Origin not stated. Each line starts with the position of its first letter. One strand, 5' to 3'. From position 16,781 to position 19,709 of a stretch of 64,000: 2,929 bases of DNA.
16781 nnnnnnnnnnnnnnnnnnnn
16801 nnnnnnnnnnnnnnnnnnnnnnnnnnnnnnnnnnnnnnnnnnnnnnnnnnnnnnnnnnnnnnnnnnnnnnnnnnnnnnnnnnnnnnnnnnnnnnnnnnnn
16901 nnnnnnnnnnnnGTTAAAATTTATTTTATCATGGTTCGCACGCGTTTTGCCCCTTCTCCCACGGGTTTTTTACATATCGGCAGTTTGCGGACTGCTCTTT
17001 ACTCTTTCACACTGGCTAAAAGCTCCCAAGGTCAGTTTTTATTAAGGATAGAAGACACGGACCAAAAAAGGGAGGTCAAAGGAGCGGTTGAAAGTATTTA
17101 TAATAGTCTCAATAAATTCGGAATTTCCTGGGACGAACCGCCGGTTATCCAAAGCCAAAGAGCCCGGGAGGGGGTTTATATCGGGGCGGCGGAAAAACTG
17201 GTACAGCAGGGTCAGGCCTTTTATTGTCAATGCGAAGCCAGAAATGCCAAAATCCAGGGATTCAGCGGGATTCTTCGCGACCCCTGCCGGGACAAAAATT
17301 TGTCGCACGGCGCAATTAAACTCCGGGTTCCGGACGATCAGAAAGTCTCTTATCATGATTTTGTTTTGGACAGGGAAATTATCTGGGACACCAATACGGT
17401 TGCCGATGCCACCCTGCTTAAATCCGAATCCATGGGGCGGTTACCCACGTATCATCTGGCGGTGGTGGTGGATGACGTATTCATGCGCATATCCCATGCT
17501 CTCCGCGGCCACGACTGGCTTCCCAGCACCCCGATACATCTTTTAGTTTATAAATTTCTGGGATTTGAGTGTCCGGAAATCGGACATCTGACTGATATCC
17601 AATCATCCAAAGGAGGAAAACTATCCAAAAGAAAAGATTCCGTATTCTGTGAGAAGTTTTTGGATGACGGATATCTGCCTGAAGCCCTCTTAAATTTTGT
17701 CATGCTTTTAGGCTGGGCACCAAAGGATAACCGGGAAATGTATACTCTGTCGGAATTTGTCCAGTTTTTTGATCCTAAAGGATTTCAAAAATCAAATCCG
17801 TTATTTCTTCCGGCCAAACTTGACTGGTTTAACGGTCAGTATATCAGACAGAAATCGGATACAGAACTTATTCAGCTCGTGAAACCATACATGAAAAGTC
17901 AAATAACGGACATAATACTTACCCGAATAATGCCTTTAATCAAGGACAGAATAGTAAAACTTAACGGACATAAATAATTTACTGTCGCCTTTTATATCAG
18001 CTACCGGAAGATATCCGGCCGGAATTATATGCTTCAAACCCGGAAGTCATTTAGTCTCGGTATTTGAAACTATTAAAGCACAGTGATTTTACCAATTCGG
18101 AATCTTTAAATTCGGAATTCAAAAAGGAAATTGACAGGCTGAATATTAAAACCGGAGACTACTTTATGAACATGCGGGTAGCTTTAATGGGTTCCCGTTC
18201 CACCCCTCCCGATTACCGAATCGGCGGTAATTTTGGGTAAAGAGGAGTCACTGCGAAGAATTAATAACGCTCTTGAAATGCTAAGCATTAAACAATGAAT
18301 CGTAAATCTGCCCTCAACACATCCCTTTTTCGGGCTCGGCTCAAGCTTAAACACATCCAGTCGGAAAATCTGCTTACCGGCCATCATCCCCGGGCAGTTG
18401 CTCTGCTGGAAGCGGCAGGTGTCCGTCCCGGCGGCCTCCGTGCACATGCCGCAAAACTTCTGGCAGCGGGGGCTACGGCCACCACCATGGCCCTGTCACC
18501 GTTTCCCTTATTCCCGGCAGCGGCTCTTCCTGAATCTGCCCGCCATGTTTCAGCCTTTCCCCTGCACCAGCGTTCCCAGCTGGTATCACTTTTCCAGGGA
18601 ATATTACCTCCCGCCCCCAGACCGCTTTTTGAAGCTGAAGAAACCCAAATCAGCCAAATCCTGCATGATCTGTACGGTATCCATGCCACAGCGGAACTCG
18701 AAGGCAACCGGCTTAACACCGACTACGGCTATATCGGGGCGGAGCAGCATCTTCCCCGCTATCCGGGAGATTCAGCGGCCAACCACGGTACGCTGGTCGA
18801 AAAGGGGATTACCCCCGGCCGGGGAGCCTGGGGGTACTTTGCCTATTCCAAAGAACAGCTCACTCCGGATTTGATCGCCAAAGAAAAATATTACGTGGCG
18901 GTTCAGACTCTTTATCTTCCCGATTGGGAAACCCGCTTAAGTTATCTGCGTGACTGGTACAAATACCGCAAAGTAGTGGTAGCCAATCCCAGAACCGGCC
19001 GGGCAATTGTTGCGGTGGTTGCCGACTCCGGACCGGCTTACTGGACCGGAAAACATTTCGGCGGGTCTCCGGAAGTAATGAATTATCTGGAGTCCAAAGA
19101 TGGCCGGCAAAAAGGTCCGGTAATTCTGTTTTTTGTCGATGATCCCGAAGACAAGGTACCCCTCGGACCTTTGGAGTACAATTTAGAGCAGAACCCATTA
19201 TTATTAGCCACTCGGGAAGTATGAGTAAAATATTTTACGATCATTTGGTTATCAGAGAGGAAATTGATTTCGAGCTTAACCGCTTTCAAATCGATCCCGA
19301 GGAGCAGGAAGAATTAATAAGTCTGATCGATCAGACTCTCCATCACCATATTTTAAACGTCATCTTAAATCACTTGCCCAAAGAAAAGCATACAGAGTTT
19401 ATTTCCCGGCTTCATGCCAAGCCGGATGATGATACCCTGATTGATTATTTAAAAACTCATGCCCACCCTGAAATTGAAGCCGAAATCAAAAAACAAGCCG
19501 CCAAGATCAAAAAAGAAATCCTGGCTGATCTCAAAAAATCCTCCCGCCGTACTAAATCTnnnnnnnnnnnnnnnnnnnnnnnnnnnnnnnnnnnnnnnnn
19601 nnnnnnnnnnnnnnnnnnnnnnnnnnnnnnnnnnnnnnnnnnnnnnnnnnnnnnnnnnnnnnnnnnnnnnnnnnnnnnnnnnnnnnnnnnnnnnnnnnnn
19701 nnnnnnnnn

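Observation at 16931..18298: gltX catalytic core intact but anticodon-binding domain disrupted by two frameshifts and an in-frame TAG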

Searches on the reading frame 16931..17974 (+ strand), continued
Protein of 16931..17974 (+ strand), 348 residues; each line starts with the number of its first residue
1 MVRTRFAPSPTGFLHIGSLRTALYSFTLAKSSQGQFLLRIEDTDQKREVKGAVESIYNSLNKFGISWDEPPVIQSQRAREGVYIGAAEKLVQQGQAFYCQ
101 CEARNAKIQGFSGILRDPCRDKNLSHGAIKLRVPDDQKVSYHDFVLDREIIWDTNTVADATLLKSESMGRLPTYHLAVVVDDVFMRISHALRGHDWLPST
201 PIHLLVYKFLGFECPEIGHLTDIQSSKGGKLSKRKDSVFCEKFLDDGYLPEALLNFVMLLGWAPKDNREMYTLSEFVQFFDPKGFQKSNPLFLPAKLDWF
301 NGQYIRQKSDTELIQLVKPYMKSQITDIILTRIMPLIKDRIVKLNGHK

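Call 18: find_related_loci(query=window:16931-17974:+, collection=metagenome_contigs, flank=10000)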
Query window:16931-17974:+ (348 aa) in metagenome_contigs; peptide patterns used: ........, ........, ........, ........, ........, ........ (x = any residue, [..] = any of these).
600 stretches matched a pattern (row limit reached: there are more); 578 encode a relative of the query (tblastn E <= 1e-3); the best 80 are kept; 80 distinct loci.
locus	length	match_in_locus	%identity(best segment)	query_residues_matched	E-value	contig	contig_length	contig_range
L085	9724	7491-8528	67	2-345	7e-159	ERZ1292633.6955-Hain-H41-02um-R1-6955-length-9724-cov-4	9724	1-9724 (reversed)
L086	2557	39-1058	65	1-345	2e-163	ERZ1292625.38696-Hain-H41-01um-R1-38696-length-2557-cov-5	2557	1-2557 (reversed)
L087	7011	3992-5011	66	2-344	2e-153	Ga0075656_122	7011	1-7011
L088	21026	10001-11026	66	2-348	2e-152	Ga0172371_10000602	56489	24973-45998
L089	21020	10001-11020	65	2-345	2e-152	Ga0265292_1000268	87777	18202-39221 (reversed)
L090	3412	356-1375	65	2-345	2e-158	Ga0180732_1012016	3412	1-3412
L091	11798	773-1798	62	1-345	6e-152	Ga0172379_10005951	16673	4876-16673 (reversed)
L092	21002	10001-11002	66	1-344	7e-151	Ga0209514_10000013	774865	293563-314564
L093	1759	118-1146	63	1-345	2e-163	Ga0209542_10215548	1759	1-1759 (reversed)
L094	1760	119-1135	64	2-345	2e-160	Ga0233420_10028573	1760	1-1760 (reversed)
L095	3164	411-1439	63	2-345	7e-154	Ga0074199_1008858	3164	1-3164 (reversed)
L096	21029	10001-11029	63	2-345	3e-145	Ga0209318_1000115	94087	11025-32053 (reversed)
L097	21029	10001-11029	63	2-345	3e-145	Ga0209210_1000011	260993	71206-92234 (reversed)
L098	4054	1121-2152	63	1-345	6e-149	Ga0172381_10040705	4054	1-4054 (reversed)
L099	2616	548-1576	62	2-345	3e-152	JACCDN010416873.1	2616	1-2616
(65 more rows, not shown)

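Call 20: list_cluster_members(proteins=[window:16931-17974:+, window:18295-19221:+, window:15833-16909:-, P0001])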
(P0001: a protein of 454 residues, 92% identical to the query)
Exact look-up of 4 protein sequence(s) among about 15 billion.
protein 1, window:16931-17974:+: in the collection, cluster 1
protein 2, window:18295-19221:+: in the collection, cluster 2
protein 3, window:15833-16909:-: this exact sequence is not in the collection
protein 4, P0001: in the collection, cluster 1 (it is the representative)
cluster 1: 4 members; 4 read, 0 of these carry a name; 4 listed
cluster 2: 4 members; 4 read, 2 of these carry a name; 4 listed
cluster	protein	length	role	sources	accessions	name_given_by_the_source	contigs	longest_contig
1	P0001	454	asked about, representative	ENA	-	-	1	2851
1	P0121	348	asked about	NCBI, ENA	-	-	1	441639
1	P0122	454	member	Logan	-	-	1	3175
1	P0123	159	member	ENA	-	-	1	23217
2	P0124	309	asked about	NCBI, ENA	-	-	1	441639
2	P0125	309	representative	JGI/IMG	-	hypothetical protein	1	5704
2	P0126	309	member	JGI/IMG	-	hypothetical protein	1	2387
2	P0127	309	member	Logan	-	-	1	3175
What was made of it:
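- The source contig is 441,639 bp, very long for a CPR metagenome contig (call 20).
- Tried and rejected: The cluster table does show that the 348-aa product exists in NCBI/ENA on a 441,639-bp contig (call 20).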

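Call 21: find_encoding_contigs(protein=window:16931-17974:+, flank=10000, max_places=4)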
Protein window:16931-17974:+ (348 aa): no gene with exactly this product is on record in the collection.

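Call 24: find_encoding_contigs(protein=P0122, flank=5000, max_places=3)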
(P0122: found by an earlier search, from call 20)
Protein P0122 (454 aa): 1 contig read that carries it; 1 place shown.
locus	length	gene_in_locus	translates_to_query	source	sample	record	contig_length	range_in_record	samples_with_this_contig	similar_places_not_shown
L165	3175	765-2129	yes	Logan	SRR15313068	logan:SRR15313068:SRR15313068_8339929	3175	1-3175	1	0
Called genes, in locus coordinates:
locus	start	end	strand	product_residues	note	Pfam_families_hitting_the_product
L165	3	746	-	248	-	?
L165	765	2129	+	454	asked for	PF00749:tRNA-synt_1c, PF19269:Anticodon_2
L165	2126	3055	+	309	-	-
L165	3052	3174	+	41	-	?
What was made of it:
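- Checked: The next gene's ATG (18295) overlaps that stop as ATGA, as it does in relative L165 (gltX 765-2129, next gene 2126-3055; call 24).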

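Call 25: find_encoding_contigs(protein=P0123, flank=10000, max_places=3)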
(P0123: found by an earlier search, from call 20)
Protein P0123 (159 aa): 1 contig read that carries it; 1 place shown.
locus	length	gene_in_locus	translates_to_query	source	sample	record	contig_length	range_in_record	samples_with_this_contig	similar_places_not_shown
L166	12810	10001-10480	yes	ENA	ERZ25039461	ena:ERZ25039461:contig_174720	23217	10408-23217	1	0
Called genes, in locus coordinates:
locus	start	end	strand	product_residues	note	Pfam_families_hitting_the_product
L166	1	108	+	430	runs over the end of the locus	PF21760:SecD_1st, PF22599:SecDF_P1_head, PF02355:SecD_SecF_C, PF00873:ACR_tran (weak), PF03176:MMPL (weak)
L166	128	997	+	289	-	PF07549:Sec_GG (weak), PF02355:SecD_SecF_C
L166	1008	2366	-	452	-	PF01743:PolyA_pol, PF12627:PolyA_pol_RNAbd, PF01966:HD (weak), PF13735:tRNA_NucTran2_2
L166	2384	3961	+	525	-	PF01368:DHH, PF02272:DHHA1, PF17768:RecJ_OB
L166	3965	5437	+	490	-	PF13328:HD_4, PF01966:HD, PF04607:RelA_SpoT, PF02824:TGS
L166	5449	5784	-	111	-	-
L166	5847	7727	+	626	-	PF01336:tRNA_anti-codon, PF00152:tRNA-synt_2, PF04073:tRNA_edit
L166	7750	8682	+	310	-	PF00768:Peptidase_S11, PF13354:Beta-lactamase2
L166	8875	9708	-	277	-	-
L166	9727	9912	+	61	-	PF00749:tRNA-synt_1c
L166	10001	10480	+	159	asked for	PF00749:tRNA-synt_1c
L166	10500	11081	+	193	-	PF19269:Anticodon_2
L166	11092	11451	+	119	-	-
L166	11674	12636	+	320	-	-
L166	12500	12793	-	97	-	-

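Call 38: search_protein_families(library=ncbifam, proteins=[window:16931-17974:+, P0122], max_evalue=0.00001)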
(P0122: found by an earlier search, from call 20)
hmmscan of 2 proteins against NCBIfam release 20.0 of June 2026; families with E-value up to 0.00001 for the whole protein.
window:16931-17974:+ (348 aa): 10 families
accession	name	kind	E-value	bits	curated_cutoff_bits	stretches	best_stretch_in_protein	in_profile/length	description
TIGR00464.1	gltX_bact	equivalog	9.6e-105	351.2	289.95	1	2-344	2-360/470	glutamate--tRNA ligase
TIGR03838.1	queuosine_YadB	equivalog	3.1e-58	197.3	276.7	1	3-274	2-269/272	tRNA glutamyl-Q(34) synthetase GluQRS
NF004314.0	PRK05710.1-3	equivalog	1.9e-57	194.9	256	1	3-275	8-273/297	tRNA glutamyl-Q(34) synthetase GluQRS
NF004315.1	PRK05710.1-4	equivalog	8.9e-47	159.8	250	2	4-104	1-99/274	tRNA glutamyl-Q(34) synthetase GluQRS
NF004313.0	PRK05710.1-2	equivalog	2.5e-44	151.6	380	1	3-238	6-249/299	tRNA glutamyl-Q(34) synthetase GluQRS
NF004312.0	PRK05710.1-1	equivalog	7.9e-44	150.2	453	1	5-236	17-242/306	tRNA glutamyl-Q(34) synthetase GluQRS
NF003169.0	PRK04156.1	equivalog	1.9e-30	106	516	2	2-122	102-220/567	glutamate--tRNA ligase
TIGR00463.1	gltX_arch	equivalog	1.8e-27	96.1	401.75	1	2-117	94-209/560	glutamate--tRNA ligase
TIGR00440.1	glnS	equivalog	8.3e-17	61.2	425.8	1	2-122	1-117/524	glutamine--tRNA ligase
NF011291.0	PRK14703.1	equivalog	3.8e-15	55.2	681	1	2-98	32-126/769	glutamine--tRNA ligase/YqeY domain fusion protein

P0122 (454 aa): 10 families
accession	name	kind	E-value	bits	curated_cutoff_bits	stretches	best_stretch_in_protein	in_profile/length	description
TIGR00464.1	gltX_bact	equivalog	1.5e-119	400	289.95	1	2-447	2-468/470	glutamate--tRNA ligase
TIGR03838.1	queuosine_YadB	equivalog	2.5e-58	197.6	276.7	1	3-268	2-263/272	tRNA glutamyl-Q(34) synthetase GluQRS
NF004314.0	PRK05710.1-3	equivalog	1.1e-57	195.6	256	1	3-280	8-282/297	tRNA glutamyl-Q(34) synthetase GluQRS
NF004315.1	PRK05710.1-4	equivalog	7.3e-47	160.1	250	2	4-104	1-99/274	tRNA glutamyl-Q(34) synthetase GluQRS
NF004313.0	PRK05710.1-2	equivalog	1e-44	152.9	380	1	3-238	6-249/299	tRNA glutamyl-Q(34) synthetase GluQRS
NF004312.0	PRK05710.1-1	equivalog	6e-44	150.6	453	1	5-236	17-242/306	tRNA glutamyl-Q(34) synthetase GluQRS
NF003169.0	PRK04156.1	equivalog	8.4e-31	107.2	516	2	2-122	102-220/567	glutamate--tRNA ligase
TIGR00463.1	gltX_arch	equivalog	6e-28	97.7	401.75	1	2-117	94-209/560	glutamate--tRNA ligase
TIGR00440.1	glnS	equivalog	8.7e-17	61.2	425.8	1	2-122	1-117/524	glutamine--tRNA ligase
NF011291.0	PRK14703.1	equivalog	4.9e-15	54.8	681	1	2-98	32-126/769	glutamine--tRNA ligase/YqeY domain fusion protein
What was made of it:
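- Closest known: GluQRS / YadB. Different: This gene sits in the gltX syntenic position and clusters at 90% identity or more with true GluRS (calls 20, 38).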

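Call 48: find_encoding_contigs(protein=P0077, flank=3000, max_places=3)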
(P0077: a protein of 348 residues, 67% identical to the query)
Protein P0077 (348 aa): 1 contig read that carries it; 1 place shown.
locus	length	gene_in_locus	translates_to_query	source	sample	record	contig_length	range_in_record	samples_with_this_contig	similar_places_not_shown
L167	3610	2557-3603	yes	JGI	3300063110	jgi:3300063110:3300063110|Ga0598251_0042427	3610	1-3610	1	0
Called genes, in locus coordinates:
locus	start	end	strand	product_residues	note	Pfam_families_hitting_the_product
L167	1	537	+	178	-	?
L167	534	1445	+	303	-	PF00768:Peptidase_S11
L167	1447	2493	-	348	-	-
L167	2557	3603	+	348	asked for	PF00749:tRNA-synt_1c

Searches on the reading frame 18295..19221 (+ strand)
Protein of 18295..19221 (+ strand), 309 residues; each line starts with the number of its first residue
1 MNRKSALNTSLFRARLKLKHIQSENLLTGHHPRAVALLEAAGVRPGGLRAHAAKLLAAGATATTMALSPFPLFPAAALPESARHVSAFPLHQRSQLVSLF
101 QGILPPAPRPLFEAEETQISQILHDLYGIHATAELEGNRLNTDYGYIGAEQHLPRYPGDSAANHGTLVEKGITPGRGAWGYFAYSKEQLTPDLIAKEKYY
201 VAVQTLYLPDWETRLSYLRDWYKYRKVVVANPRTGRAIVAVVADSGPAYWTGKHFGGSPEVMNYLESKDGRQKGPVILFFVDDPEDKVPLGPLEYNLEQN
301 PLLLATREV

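Call 7: search_protein_families(library=pfam, proteins=[window:18295-19221:+], max_evalue=0.01)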
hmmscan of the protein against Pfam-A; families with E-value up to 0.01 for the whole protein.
window:18295-19221:+ (309 aa): 0 families

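Call 22: find_encoding_contigs(protein=window:18295-19221:+, flank=10000, max_places=4)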
Protein window:18295-19221:+ (309 aa): no gene with exactly this product is on record in the collection.
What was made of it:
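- On Assembly or consensus artefact (collapsed strain variants): No reads are available, and the source record was not retrievable (calls 21, 22).
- The source record could not be retrieved (calls 21, 22).
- Tried and rejected: Look-ups of two window proteins found no contig record (calls 21, 22).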

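Call 38: search_protein_families(library=ncbifam, proteins=[P0122], max_evalue=0.00001)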
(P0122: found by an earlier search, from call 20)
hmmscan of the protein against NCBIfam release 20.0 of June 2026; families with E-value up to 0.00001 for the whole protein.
P0122 (454 aa): 10 families
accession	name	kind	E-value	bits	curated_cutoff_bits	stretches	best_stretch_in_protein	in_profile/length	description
TIGR00464.1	gltX_bact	equivalog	1.5e-119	400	289.95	1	2-447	2-468/470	glutamate--tRNA ligase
TIGR03838.1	queuosine_YadB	equivalog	2.5e-58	197.6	276.7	1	3-268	2-263/272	tRNA glutamyl-Q(34) synthetase GluQRS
NF004314.0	PRK05710.1-3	equivalog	1.1e-57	195.6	256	1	3-280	8-282/297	tRNA glutamyl-Q(34) synthetase GluQRS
NF004315.1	PRK05710.1-4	equivalog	7.3e-47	160.1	250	2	4-104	1-99/274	tRNA glutamyl-Q(34) synthetase GluQRS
NF004313.0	PRK05710.1-2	equivalog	1e-44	152.9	380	1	3-238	6-249/299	tRNA glutamyl-Q(34) synthetase GluQRS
NF004312.0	PRK05710.1-1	equivalog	6e-44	150.6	453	1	5-236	17-242/306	tRNA glutamyl-Q(34) synthetase GluQRS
NF003169.0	PRK04156.1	equivalog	8.4e-31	107.2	516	2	2-122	102-220/567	glutamate--tRNA ligase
TIGR00463.1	gltX_arch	equivalog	6e-28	97.7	401.75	1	2-117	94-209/560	glutamate--tRNA ligase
TIGR00440.1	glnS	equivalog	8.7e-17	61.2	425.8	1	2-122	1-117/524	glutamine--tRNA ligase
NF011291.0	PRK14703.1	equivalog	4.9e-15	54.8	681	1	2-98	32-126/769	glutamine--tRNA ligase/YqeY domain fusion protein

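Call 54: search_protein_families(library=pfam, proteins=[window:18295-19221:+], max_evalue=0.001)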
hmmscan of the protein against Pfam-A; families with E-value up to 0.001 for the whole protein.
window:18295-19221:+ (309 aa): 0 families
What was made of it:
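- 18295..19224 (+): Downstream conserved hypothetical gene (309 aa). Its ATG overlaps the true gltX stop (ATGA), as it does in L165. No Pfam match (calls 7, 54).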

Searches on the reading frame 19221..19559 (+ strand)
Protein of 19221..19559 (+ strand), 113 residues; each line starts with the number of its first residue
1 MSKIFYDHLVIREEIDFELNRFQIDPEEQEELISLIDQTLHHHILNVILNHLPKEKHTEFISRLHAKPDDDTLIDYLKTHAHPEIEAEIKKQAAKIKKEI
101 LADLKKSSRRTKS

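Call 7: search_protein_families(library=pfam, proteins=[window:19221-19559:+], max_evalue=0.01)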
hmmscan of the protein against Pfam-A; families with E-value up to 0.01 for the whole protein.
window:19221-19559:+ (113 aa): 1 family
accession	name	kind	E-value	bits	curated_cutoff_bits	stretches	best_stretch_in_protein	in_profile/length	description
PF10952.14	DUF2753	-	0.0024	18.5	28.7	1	48-105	83-138/140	Protein of unknown function (DUF2753)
